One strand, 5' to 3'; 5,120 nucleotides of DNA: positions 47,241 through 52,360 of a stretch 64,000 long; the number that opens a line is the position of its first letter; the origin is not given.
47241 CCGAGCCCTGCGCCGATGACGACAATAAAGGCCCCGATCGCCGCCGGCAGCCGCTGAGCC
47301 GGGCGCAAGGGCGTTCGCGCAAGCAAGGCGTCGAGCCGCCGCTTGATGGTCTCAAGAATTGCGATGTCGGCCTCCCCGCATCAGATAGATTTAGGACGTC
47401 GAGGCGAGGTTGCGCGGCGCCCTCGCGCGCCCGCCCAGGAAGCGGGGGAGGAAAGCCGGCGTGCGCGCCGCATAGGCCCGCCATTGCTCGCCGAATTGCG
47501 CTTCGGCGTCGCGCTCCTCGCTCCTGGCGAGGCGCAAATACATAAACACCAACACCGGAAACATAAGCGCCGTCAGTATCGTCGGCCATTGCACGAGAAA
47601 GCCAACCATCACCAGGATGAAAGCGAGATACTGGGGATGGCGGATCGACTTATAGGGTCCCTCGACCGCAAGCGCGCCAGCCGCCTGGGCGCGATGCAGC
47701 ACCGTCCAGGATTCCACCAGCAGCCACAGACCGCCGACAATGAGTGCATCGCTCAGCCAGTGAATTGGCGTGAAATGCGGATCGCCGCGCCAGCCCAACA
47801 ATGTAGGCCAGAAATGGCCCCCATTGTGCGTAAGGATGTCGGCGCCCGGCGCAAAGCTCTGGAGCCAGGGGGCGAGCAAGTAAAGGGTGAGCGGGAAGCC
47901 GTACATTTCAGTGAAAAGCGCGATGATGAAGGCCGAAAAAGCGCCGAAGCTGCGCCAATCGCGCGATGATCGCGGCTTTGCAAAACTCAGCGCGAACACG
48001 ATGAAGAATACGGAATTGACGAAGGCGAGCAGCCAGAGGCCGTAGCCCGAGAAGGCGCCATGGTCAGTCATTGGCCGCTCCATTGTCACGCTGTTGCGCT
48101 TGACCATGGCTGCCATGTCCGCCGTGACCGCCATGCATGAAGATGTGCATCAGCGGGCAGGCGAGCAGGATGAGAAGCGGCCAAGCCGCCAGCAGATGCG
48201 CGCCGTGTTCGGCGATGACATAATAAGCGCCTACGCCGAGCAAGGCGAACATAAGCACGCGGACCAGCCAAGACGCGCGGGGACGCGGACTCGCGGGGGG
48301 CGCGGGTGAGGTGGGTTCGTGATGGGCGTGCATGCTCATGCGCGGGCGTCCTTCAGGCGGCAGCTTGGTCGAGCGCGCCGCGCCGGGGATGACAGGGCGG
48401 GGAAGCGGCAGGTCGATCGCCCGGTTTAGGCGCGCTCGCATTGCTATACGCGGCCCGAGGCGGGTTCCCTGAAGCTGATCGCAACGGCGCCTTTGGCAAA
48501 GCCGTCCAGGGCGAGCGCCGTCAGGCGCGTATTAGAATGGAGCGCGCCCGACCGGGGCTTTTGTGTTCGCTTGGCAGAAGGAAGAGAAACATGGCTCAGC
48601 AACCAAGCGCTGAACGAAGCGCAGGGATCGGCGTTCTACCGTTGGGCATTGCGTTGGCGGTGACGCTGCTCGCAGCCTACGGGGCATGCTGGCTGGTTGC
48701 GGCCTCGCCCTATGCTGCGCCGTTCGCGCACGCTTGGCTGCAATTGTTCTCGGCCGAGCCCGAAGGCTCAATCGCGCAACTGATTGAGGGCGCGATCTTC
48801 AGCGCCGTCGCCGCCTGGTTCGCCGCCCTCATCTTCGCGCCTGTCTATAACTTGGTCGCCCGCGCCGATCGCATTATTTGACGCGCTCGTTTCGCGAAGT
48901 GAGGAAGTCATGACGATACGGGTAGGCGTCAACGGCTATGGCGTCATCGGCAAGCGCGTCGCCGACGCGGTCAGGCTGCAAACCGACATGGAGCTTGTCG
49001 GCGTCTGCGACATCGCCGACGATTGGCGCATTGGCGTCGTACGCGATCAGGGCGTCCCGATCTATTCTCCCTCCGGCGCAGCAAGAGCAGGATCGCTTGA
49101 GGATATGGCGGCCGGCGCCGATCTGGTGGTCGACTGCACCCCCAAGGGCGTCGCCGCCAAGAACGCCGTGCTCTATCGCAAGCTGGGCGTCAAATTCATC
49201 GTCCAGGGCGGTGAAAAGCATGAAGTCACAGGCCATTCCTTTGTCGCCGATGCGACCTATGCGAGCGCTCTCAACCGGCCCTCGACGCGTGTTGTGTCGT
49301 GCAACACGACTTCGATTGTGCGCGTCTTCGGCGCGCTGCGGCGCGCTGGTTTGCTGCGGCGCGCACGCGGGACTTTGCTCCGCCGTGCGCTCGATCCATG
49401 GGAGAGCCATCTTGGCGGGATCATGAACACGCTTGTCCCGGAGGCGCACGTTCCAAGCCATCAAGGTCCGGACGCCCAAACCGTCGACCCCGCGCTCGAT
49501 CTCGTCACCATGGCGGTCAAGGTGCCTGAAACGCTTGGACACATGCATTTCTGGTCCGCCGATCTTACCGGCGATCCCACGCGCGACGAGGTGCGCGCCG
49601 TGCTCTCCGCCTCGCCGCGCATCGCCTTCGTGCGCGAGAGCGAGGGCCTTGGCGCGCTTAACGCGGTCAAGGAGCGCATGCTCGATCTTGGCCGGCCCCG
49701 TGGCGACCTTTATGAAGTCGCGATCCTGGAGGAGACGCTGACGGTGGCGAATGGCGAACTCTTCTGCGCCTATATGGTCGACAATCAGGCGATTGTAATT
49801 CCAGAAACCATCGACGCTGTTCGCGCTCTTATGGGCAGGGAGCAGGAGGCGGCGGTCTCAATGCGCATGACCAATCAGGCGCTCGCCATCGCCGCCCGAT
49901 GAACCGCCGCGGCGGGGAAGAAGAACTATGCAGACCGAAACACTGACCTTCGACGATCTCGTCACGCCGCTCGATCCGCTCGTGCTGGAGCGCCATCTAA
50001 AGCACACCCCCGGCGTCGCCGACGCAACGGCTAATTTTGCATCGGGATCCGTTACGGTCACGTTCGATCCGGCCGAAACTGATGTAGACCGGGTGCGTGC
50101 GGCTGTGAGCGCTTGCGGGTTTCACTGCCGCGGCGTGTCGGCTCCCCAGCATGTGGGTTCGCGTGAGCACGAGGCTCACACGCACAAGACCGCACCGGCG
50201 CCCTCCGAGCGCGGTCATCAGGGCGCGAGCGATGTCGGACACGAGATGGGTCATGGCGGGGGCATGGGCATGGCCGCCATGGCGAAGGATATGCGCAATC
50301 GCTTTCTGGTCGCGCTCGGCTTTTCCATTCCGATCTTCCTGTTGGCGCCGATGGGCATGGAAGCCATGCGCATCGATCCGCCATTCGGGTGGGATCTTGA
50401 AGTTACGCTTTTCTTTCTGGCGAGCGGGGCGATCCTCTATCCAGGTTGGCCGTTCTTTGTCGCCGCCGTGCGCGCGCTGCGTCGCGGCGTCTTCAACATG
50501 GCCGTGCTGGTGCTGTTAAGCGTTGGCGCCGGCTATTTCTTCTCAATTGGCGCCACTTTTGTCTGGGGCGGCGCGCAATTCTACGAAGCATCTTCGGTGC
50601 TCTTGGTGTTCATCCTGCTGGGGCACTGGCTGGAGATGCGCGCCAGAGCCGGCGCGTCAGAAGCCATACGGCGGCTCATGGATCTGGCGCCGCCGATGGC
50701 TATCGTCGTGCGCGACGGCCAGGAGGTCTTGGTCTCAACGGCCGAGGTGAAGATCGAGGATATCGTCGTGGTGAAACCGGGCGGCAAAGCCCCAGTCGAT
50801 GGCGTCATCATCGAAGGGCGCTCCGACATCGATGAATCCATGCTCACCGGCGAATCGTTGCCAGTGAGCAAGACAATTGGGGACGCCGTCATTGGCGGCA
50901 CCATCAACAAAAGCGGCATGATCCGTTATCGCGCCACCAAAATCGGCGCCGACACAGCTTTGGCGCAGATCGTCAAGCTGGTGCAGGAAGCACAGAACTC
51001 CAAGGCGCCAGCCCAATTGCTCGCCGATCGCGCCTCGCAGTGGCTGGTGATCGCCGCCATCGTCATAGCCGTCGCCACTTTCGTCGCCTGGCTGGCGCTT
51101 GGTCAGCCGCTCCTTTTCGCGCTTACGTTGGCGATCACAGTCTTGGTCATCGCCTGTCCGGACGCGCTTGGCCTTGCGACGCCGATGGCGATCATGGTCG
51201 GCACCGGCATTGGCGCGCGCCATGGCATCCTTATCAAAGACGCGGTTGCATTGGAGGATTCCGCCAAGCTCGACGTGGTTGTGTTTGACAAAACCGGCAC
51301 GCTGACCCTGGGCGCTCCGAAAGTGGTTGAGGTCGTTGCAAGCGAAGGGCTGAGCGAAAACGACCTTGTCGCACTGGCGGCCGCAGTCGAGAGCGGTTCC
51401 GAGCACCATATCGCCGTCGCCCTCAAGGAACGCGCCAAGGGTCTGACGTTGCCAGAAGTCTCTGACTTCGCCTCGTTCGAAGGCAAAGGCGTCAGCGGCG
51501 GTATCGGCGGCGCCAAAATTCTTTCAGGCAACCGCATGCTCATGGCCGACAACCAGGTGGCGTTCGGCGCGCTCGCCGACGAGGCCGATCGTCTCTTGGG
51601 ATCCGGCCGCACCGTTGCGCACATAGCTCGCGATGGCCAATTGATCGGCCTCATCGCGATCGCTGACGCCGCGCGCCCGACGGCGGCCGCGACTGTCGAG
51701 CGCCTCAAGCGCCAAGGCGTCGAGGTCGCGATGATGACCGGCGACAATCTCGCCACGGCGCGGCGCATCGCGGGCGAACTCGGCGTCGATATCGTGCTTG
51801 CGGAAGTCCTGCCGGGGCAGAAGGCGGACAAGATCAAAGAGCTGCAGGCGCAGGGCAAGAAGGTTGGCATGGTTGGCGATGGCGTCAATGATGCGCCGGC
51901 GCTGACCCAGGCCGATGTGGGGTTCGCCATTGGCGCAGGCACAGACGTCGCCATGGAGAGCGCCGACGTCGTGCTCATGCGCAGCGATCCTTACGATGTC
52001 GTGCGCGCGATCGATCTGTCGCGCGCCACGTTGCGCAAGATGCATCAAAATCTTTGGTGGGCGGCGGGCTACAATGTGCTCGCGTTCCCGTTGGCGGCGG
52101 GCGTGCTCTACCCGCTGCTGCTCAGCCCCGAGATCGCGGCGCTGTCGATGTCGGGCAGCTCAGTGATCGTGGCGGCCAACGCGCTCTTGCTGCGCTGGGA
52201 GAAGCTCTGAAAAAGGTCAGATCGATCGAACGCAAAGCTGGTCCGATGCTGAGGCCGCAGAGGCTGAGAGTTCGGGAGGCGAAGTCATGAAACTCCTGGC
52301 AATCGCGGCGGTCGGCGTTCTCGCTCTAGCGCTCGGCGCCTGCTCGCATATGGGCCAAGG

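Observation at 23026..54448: Three homologous ~70-72 nt hairpin elements at the predicted +1 of ECF promoters: candidate new structured RNA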

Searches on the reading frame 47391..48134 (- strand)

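Call 13: search_protein_families(library=pfam, proteins=[window:47391-48134:-])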
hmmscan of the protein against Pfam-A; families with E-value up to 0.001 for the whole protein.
window:47391-48134:- (247 aa): 2 families
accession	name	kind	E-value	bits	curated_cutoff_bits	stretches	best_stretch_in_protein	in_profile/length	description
PF04140.19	ICMT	-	8.9e-06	26.5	24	1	139-206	19-89/95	Isoprenylcysteine carboxyl methyltransferase (ICMT) family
PF04191.18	PEMT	-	1.6e-05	25.7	25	1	125-216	3-104/105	Phospholipid methyltransferase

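Call 91: search_protein_families(library=ncbifam, proteins=[window:47391-48134:-], max_evalue=0.001)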
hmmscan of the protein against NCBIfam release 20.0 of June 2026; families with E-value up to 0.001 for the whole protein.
window:47391-48134:- (247 aa): 3 families
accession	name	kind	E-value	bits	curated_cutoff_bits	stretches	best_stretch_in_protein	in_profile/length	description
NF040696.1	isopcys_mtase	equivalog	1.5e-10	41.3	160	1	140-231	97-189/190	protein-S-isoprenylcysteine O-methyltransferase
TIGR04571.1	LmtA_Leptospira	exception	7.9e-10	38.9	325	1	149-234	82-168/252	lipid A Kdo2 1-phosphate O-methyltransferase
NF045656.1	MeththiolMtaseMddA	equivalog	2.6e-05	23.7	270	1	160-230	170-238/238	methanethiol S-methyltransferase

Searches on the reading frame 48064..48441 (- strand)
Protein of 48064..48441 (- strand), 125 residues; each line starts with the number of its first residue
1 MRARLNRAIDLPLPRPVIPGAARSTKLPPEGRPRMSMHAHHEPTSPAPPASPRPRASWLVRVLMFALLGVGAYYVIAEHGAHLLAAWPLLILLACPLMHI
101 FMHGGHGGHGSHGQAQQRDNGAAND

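Call 13: search_protein_families(library=pfam, proteins=[window:48064-48441:-])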
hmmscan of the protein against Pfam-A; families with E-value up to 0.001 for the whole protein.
window:48064-48441:- (125 aa): 1 family
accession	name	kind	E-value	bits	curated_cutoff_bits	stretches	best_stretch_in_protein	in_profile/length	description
PF11666.13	DUF2933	-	3.9e-21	75.4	21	1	67-115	3-51/52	Protein of unknown function (DUF2933)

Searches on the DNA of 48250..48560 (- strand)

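Call 96: search_dna_similar(query=window:48250-48560:-, collection=plasmids, mode=distant, max_rows=10)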
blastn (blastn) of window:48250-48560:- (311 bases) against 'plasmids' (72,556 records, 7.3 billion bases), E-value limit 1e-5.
No match.

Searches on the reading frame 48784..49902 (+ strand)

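Call 13: search_protein_families(library=pfam, proteins=[window:48784-49902:+])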
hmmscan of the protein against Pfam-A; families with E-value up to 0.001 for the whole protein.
window:48784-49902:+ (372 aa): 3 families
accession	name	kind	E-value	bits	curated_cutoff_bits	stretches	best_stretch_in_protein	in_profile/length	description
PF02800.25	Gp_dh_C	-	9.4e-07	29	24.4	1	223-326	53-152/158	Glyceraldehyde 3-phosphate dehydrogenase, C-terminal domain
PF01113.26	DapB_N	-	1.2e-06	29.1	25.6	1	45-140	1-96/124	Dihydrodipicolinate reductase, N-terminus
PF00044.30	Gp_dh_N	-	8e-06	26.5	31.7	1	45-79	1-35/101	Glyceraldehyde 3-phosphate dehydrogenase, NAD binding domain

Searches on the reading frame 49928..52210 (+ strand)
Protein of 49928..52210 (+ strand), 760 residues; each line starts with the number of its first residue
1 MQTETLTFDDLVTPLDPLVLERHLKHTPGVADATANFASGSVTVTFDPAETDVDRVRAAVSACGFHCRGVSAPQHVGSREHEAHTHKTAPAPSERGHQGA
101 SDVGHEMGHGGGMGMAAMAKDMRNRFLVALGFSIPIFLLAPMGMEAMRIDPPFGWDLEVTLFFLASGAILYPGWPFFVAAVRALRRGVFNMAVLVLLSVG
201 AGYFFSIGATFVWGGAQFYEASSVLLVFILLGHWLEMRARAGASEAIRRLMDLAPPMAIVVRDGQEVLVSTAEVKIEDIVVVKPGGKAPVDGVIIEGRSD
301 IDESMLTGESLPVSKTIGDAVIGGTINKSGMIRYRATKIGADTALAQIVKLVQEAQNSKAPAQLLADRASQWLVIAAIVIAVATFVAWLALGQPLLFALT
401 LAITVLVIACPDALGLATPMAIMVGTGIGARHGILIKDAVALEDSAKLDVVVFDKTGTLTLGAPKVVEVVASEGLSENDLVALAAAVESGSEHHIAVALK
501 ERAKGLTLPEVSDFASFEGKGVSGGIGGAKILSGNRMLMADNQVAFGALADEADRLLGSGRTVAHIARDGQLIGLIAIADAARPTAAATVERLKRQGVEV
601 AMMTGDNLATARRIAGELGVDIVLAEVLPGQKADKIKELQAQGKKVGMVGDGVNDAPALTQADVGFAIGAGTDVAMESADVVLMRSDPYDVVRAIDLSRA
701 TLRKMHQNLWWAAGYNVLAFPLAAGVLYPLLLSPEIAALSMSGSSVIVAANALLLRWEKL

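Call 14: search_protein_families(library=pfam, proteins=[window:49928-52210:+])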
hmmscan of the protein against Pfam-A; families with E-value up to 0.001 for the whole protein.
window:49928-52210:+ (760 aa): 5 families
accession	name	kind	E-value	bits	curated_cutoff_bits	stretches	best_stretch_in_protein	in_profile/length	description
PF00122.25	E1-E2_ATPase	-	1.1e-56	191.7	28.1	1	253-432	2-181/181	E1-E2 ATPase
PF00702.32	Hydrolase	-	4.6e-35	122.2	26.4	1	449-663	2-191/191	haloacid dehalogenase-like hydrolase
PF00403.32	HMA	-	1.3e-07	32.3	24.8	1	21-66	17-62/62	Heavy-metal-associated domain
PF08282.18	Hydrolase_3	-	5.5e-06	26.7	20.9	0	637-685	197-245/255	haloacid dehalogenase-like hydrolase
PF12710.13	HAD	-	0.00019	22.4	27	1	580-659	84-188/189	haloacid dehalogenase-like hydrolase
